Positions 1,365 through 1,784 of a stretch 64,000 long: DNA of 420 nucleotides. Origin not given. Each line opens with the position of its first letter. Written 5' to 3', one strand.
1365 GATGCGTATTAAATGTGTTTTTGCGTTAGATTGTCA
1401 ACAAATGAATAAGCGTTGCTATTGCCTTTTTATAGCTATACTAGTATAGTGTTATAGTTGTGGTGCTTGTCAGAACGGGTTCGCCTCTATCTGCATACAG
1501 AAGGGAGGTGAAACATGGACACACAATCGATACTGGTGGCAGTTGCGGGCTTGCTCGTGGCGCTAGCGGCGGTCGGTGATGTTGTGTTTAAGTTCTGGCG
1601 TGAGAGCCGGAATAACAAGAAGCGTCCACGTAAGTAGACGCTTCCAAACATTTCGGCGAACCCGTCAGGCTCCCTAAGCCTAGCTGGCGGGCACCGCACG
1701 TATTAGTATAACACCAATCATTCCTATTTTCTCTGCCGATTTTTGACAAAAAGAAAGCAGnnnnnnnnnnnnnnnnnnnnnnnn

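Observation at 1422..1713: Unannotated 40-aa hydrophobic peptide gene with 5-prime/3-prime UTR complementarity, a type I toxin-like locus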

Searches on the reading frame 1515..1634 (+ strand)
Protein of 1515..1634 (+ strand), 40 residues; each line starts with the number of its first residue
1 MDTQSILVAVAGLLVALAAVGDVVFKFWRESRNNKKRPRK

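Call 9: search_protein_families(library=pfam, proteins=[window:1515-1634:+], max_evalue=1)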
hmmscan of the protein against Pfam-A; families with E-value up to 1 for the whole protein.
seq(40 aa): 0 families

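Call 10: find_homologous_proteins(query=window:1515-1634:+, max_evalue=10)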
Query seq(40 aa) (40 aa): 3 proteins with E <= 10 among 4 candidates.
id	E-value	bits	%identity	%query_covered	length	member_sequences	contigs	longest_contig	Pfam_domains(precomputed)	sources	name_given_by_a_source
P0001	1.3e-17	78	100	100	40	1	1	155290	-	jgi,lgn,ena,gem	-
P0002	1.6e-10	56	70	100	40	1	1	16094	-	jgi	jgi:hypothetical protein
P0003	8.2e-9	51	90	73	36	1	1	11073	-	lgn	-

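Call 12: find_encoding_contigs(protein=P0002, flank=5000)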
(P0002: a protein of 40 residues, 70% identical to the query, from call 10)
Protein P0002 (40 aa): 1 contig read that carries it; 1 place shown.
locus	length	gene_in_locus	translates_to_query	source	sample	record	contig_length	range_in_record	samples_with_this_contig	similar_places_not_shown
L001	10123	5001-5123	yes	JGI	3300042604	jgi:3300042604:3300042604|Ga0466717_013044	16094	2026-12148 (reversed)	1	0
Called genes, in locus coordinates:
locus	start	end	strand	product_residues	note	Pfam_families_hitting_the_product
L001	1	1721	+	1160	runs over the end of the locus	PF00580:UvrD-helicase, PF13245:AAA_19, PF13604:AAA_30 (faint), PF00580:UvrD-helicase, PF13361:UvrD_C, PF13538:UvrD_C_2 (faint), PF12705:PDDEXK_1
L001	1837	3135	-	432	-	PF03447:NAD_binding_3, PF00742:Homoserine_dh, PF01842:ACT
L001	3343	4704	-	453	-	PF00278:Orn_DAP_Arg_deC, PF02784:Orn_Arg_deC_N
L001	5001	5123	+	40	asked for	-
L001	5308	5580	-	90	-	PF04994:TfoX_C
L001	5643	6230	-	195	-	PF00588:SpoU_methylase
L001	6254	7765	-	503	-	PF01406:tRNA-synt_1e, PF01921:tRNA-synt_1f (faint), PF09334:tRNA-synt_1g (weak), PF09190:DALR_2, PF23493:CysS_C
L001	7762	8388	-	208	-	PF02542:YgbB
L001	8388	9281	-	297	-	PF01128:IspD, PF12804:NTP_transf_3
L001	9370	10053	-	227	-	-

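Call 13: find_encoding_contigs(protein=P0003, flank=5000)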
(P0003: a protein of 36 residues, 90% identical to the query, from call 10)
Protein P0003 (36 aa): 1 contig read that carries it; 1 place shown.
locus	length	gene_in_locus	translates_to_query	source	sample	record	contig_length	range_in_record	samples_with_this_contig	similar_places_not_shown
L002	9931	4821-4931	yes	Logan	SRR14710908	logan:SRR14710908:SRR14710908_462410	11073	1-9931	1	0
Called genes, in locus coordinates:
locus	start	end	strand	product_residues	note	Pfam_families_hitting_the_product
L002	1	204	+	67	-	?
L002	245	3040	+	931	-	PF13522:GATase_6, PF13537:GATase_7, PF00733:Asn_synthase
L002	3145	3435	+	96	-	PF05015:HigB-like_toxin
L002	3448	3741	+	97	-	PF01381:HTH_3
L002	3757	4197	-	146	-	-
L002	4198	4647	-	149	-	-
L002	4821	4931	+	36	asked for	-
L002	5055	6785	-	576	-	PF00587:tRNA-synt_2b, PF04073:tRNA_edit, PF03129:HGTP_anticodon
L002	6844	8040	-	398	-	PF04551:GcpE, PF26540:GcpE_C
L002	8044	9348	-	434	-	PF02163:Peptidase_M50, PF00595:PDZ (weak), PF13180:PDZ_2, PF17820:PDZ_6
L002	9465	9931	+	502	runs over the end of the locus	PF00817:IMS, PF11798:IMS_HHH, PF11799:IMS_C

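Call 14: find_encoding_contigs(protein=P0001, flank=10000)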
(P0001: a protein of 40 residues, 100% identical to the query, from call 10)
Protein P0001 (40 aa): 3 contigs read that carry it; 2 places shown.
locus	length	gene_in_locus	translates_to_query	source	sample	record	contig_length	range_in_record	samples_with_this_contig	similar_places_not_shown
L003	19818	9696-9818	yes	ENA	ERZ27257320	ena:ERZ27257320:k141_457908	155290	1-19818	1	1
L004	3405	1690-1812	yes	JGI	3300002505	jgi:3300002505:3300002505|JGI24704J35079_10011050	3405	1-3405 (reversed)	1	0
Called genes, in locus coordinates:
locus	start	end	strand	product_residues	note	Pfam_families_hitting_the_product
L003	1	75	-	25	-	?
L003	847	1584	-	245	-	-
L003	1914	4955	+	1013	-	PF14827:dCache_3, PF17203:sCache_3_2 (faint), PF17201:Cache_3-Cache_2, PF17202:sCache_3_3, PF08448:PAS_4 (weak), PF00512:HisKA, PF02518:HATPase_c, PF00072:Response_reg, +2 more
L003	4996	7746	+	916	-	PF13522:GATase_6, PF13537:GATase_7, PF00733:Asn_synthase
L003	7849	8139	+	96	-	PF05015:HigB-like_toxin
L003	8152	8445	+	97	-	PF01381:HTH_3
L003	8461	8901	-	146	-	-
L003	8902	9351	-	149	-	-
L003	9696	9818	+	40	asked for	-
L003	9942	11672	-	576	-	PF00587:tRNA-synt_2b, PF04073:tRNA_edit, PF03129:HGTP_anticodon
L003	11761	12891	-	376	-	PF04551:GcpE, PF26540:GcpE_C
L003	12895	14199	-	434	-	PF02163:Peptidase_M50, PF00595:PDZ (weak), PF13180:PDZ_2, PF17820:PDZ_6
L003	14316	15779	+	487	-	PF00817:IMS, PF11798:IMS_HHH, PF11799:IMS_C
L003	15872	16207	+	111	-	-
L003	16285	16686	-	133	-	PF02410:RsfS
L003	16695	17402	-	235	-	PF01966:HD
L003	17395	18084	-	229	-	PF01467:CTP_transf_like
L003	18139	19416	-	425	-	PF00171:Aldedh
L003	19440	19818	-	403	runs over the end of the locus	PF00696:AA_kinase, PF01472:PUA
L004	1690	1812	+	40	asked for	-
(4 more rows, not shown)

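Call 19: find_related_loci(query=A1, collection=genome_contigs, flank=3000)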
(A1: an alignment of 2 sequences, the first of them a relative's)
Query A1 (40 aa) in genome_contigs; peptide patterns used: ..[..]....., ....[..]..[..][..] (x = any residue, [..] = any of these).
127 stretches matched a pattern, but none encodes a relative of the query by tblastn (E <= 1e-3).

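Call 33: search_protein_families(library=padloc, proteins=[window:1515-1634:+], max_evalue=1)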
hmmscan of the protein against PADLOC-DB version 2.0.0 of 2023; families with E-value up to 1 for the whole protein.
seq(40 aa): 0 families

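Call 34: search_protein_families(library=ncbifam, proteins=[window:1515-1634:+], max_evalue=10)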
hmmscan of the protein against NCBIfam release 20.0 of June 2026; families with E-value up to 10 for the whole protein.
seq(40 aa): 0 families

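Call 41: search_protein_representatives(alignment_id=A1)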
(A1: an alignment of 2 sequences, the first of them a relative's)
Query: 2 sequences, 40 profile positions. Proteins with E-value up to 0.001 (for the whole library): 15; up to 1e-10: 3; up to 1e-30: 0. The best 15 are listed.
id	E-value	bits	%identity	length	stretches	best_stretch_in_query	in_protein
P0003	1.4e-14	69.5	-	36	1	14-40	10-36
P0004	5.2e-12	61.3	-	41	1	1-40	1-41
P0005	3.3e-11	58.8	-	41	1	1-40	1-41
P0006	3.1e-10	55.7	-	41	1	1-40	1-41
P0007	3.5e-10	55.5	-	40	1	1-35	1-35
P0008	3.2e-09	52.4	-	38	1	8-40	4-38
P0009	6.5e-09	51.4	-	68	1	1-40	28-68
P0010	1.5e-08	50.2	-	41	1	4-40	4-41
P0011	2.5e-08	49.5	-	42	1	1-40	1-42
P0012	6.9e-08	48.1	-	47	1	2-40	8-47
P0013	6.3e-06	41.9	-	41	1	1-40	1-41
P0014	3.3e-05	39.6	-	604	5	4-29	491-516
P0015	5.1e-05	39.0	-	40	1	1-35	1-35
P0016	6.0e-05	38.7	-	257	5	21-31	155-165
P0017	3.9e-04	36.1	-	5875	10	2-29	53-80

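Call 46: find_homologous_proteins(query=A3, max_evalue=0.01)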
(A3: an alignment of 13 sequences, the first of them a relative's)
Query A3 (13 sequences) (40 aa, profile of the alignment): 23 proteins with E <= 0.01 among 4729 candidates.
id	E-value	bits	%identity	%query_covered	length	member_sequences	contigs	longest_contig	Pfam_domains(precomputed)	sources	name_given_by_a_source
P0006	2.0e-18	84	56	100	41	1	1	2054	-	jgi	jgi:hypothetical protein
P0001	2.6e-18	83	100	100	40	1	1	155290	-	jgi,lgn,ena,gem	-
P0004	3.1e-18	83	59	100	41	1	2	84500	-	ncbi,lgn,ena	-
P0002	3.4e-18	83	70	100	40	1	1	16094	-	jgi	jgi:hypothetical protein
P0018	5.3e-18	82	66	100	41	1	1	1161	-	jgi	jgi:hypothetical protein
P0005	1.7e-17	81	57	70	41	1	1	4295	-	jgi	-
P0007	2.3e-16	77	59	93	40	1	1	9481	-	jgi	-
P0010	2.5e-16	77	59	100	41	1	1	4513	-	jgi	jgi:hypothetical protein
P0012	2.7e-16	77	54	100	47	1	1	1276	-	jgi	-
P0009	2.8e-16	77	59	100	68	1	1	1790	-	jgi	jgi:hypothetical protein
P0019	1.0e-15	75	67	95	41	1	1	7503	-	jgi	jgi:hypothetical protein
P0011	1.2e-15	75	55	95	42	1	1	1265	-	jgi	jgi:cbb3-type cytochrome oxidase subunit 3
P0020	1.4e-15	75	61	100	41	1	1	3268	-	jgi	jgi:hypothetical protein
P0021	2.4e-14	71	68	100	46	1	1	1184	-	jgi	jgi:hypothetical protein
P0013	2.4e-14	71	57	50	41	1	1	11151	-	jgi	jgi:hypothetical protein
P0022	3.6e-14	70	54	98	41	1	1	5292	-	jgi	jgi:hypothetical protein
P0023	5.2e-14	70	56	100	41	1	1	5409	-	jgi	jgi:hypothetical protein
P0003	9.5e-10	56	90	73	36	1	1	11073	-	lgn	-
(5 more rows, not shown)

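Call 47: find_encoding_contigs(protein=P0004, flank=5000, max_places=4)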
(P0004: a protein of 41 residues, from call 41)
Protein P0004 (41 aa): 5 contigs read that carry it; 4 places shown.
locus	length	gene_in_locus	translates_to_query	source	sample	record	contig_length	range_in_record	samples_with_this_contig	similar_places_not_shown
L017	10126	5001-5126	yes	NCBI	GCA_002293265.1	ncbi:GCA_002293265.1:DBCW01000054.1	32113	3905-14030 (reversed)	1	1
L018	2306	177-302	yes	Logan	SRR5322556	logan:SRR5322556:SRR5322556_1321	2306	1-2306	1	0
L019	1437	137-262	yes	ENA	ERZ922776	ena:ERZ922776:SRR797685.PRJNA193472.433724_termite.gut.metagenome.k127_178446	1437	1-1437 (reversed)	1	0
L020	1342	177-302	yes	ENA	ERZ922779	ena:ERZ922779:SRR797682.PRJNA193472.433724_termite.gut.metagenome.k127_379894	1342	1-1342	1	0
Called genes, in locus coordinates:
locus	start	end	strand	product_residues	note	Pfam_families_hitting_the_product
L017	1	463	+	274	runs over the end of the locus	PF03309:Pan_kinase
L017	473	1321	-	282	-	PF01863:YgjP-like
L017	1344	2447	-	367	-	PF03446:NAD_binding_2, PF14833:NAD_binding_11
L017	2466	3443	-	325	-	PF02645:DegV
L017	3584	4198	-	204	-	PF00857:Isochorismatase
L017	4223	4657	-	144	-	PF01575:MaoC_dehydratas, PF13452:FAS1_DH_region (weak)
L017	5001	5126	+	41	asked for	-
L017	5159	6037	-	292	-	-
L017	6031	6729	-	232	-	PF00005:ABC_tran, PF13304:AAA_21 (weak)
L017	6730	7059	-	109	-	PF00392:GntR, PF13730:HTH_36 (faint)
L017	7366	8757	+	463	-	PF01637:ATPase_2, PF13191:AAA_16 (weak), PF13173:AAA_14, PF13401:AAA_22 (faint), PF03008:DUF234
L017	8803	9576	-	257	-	PF01209:Ubie_methyltran, PF13489:Methyltransf_23 (weak), PF05175:MTS (weak), PF02390:Methyltransf_4 (weak), PF13847:Methyltransf_31, PF08241:Methyltransf_11, PF08242:Methyltransf_12, PF13649:Methyltransf_25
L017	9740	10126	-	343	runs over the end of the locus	PF01040:UbiA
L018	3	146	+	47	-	?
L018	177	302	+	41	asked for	-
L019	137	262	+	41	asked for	-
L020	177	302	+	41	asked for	-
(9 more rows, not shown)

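Call 48: find_encoding_contigs(protein=P0013, flank=5000, max_places=3)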
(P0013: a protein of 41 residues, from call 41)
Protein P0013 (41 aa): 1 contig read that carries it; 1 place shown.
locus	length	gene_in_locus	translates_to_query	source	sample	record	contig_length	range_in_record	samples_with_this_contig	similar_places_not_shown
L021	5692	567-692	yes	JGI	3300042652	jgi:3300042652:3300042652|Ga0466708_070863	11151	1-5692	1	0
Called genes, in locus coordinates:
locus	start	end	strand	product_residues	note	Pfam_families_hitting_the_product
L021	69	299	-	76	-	-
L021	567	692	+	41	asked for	-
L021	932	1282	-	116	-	PF13247:Fer4_11 (weak)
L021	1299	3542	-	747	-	PF04879:Molybdop_Fe4S4, PF00384:Molybdopterin, PF01568:Molydop_binding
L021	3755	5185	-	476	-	PF00196:GerE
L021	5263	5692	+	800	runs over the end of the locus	PF04879:Molybdop_Fe4S4, PF00384:Molybdopterin, PF01568:Molydop_binding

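Call 49: find_encoding_contigs(protein=P0007, flank=5000, max_places=3)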
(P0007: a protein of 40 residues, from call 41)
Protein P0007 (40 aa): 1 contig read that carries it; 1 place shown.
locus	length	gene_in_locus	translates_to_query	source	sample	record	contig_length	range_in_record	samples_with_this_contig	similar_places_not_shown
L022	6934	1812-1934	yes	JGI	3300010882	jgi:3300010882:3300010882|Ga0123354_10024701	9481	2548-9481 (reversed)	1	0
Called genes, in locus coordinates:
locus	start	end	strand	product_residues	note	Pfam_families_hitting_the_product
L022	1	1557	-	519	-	?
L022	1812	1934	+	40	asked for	-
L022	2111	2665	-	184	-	PF01066:CDP-OH_P_transf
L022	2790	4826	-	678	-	PF12892:FctA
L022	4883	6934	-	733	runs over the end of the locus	PF12892:FctA, PF17802:SpaA (faint), PF12892:FctA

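Call 50: find_encoding_contigs(protein=P0019, flank=5000, max_places=3)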
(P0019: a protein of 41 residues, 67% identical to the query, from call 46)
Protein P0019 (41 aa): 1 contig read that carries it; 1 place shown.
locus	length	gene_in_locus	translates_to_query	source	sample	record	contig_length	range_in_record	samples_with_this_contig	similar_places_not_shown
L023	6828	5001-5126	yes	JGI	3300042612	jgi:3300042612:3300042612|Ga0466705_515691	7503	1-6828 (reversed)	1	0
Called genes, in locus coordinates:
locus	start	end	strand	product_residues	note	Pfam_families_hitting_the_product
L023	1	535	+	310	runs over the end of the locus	PF00512:HisKA, PF02518:HATPase_c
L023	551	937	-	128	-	-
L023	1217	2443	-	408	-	PF02517:Rce1-like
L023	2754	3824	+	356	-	PF02661:Fic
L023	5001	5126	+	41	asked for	-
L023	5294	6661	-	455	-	PF03432:Relaxase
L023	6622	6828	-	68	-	?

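Call 51: find_encoding_contigs(protein=P0023, flank=3000, max_places=3)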
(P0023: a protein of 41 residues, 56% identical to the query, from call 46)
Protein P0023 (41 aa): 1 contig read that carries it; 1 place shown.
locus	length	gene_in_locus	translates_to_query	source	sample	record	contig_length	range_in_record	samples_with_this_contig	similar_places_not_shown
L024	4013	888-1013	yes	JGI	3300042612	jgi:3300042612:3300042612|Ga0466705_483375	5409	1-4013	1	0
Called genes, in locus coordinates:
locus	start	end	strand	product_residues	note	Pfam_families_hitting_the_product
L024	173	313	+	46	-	-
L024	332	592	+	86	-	-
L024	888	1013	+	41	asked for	-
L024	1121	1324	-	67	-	PF24806:DUF7706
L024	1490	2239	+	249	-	PF14512:TM1586_NiRdase, PF00881:Nitroreductase (faint), PF14512:TM1586_NiRdase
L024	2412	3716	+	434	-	PF13173:AAA_14, PF13635:DUF4143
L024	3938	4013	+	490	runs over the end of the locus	?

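Call 52: find_encoding_contigs(protein=P0022, flank=3000, max_places=3)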
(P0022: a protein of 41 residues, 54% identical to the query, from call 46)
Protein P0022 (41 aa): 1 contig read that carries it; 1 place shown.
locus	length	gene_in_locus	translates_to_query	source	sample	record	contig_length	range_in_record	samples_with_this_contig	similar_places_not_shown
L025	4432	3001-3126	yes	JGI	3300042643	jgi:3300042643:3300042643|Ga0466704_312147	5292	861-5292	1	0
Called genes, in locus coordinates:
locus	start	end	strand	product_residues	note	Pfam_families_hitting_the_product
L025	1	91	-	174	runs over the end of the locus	-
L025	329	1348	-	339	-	-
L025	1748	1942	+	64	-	-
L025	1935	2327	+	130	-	PF00486:Trans_reg_C (weak)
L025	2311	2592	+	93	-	-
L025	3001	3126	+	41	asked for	-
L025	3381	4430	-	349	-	PF03050:DDE_Tnp_IS66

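Call 53: find_encoding_contigs(protein=P0010, flank=3000, max_places=3)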
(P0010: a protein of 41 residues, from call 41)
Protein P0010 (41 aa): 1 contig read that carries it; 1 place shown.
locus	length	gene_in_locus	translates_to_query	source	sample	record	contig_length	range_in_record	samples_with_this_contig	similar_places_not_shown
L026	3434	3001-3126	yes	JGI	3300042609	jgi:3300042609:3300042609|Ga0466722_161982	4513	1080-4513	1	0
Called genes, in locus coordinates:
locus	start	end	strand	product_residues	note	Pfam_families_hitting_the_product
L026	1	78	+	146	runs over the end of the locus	PF13470:PIN_3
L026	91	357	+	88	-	PF01402:RHH_1 (faint)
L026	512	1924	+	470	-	-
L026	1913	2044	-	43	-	-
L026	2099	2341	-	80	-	-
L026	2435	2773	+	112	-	PF01909:NTP_transf_2, PF18765:Polbeta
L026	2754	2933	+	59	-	-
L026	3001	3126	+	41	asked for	-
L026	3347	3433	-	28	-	?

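Call 54: find_encoding_contigs(protein=P0005, flank=3000, max_places=3)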
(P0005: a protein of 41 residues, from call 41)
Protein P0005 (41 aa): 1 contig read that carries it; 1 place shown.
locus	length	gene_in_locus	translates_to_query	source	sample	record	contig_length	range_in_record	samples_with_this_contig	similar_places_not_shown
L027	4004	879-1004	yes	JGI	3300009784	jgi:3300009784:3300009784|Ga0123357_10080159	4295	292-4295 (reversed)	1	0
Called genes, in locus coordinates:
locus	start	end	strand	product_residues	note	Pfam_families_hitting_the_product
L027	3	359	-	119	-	?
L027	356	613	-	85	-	PF02604:PhdYeFM_antitox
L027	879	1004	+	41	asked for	-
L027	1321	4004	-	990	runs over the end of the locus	?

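Call 67: search_protein_families(library=pfam, alignment_id=A3, max_evalue=10)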
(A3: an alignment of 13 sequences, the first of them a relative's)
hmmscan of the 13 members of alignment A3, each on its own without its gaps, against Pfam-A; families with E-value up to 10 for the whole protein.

A. member 1, P0001 (40 aa): 0 families

B. families by the number of members that match (of 13 scanned): 15 families
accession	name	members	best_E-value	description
PF15330.11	SIT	1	0.023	SHP2-interacting transmembrane adaptor protein, SIT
PF10808.13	DUF2542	1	0.032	Protein of unknown function (DUF2542)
PF05545.16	FixQ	1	0.035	Cbb3-type cytochrome oxidase component FixQ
PF06011.17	TRP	1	0.037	Transient receptor potential (TRP) ion channel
PF14316.11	DUF4381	1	0.047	Domain of unknown function (DUF4381)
PF03386.19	ENOD93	1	0.055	Early nodulin 93 ENOD93 protein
PF21834.1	DUF6894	1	0.062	Domain of unknown function (DUF6894)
PF12669.12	FeoB_associated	1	0.069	FeoB-associated Cys-rich membrane protein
PF07047.17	OPA3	1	0.081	Optic atrophy 3 protein (OPA3)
PF11022.13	ATP19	1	0.086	ATP synthase subunit K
PF07178.16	TraL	1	0.094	TraL protein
PF17440.7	Thiol_cytolys_C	1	0.1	Thiol-activated cytolysin beta sandwich domain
PF20381.4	Rv1476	1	0.13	Membrane protein Rv1476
PF05808.16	Podoplanin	1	0.16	Podoplanin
PF24003.1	DUF7319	1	0.17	Domain of unknown function (DUF7319)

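Call 68: search_protein_families(library=phrogs, alignment_id=A3, max_evalue=1)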
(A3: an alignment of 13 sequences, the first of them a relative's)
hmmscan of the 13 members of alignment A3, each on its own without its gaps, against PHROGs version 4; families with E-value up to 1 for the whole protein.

A. member 1, P0001 (40 aa): 2 families
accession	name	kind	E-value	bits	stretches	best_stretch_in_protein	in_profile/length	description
phrog_7793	-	unknown function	0.0036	18.3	1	1-35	1-33/47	-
phrog_34926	-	unknown function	0.092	13.8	1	5-31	16-42/55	-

B. families by the number of members that match (of 13 scanned): 23 families
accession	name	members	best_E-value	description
phrog_7793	-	6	0.0036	-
phrog_31206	-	2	0.044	-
phrog_34926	-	2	0.087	-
phrog_30783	-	1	0.0028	-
phrog_13738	-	1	0.0034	membrane protein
phrog_4741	-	1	0.022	-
phrog_3913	-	1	0.035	-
phrog_13707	-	1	0.044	-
phrog_14453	-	1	0.044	holin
phrog_33753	-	1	0.054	head protein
phrog_5230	-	1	0.065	-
phrog_8028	-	1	0.086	-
phrog_19319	-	1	0.15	-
phrog_5405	-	1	0.16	-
phrog_9428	-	1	0.16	-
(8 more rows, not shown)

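Call 87: search_solved_structures(query=A3, max_evalue=10)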
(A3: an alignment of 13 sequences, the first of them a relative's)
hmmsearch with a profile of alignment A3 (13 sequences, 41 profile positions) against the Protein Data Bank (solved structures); distinct sequences matched with E-value up to 10: 1.
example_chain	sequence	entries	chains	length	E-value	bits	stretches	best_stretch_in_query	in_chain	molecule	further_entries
6yb1_A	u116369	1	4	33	0.59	13.3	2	4-21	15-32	K2-CCTM-VbIc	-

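Call 95: search_dna_similar(query=window:1515-1634:+, collection=plasmids, mode=protein, max_evalue=1)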
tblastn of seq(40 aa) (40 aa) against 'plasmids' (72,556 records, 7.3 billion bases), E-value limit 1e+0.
No match.

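Call 96: search_dna_similar(query=window:1515-1634:+, collection=phages, mode=protein, max_evalue=1)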
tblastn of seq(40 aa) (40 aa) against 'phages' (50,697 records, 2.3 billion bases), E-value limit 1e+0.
No match.

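Call 109: predict_structure(alignment_id=A6)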
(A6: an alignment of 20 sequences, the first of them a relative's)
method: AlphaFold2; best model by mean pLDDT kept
length: 40 residues; sequences in the alignment: 20
mean_pLDDT: 84.8   pTM: 0.42
mean pLDDT of the five models: 84.8, 83.5, 82.9, 81.3, 81.0
residues with pLDDT >= 90: 22; 70-90: 10; 50-70: 8; < 50: 0
segments of 3 or more residues with pLDDT < 50: none
pLDDT, mean of each block of 10 residues (from residue 1): 89 94 89 67
secondary structure, 60 per line:
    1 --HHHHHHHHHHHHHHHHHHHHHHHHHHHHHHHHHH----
elements in order: H3-36
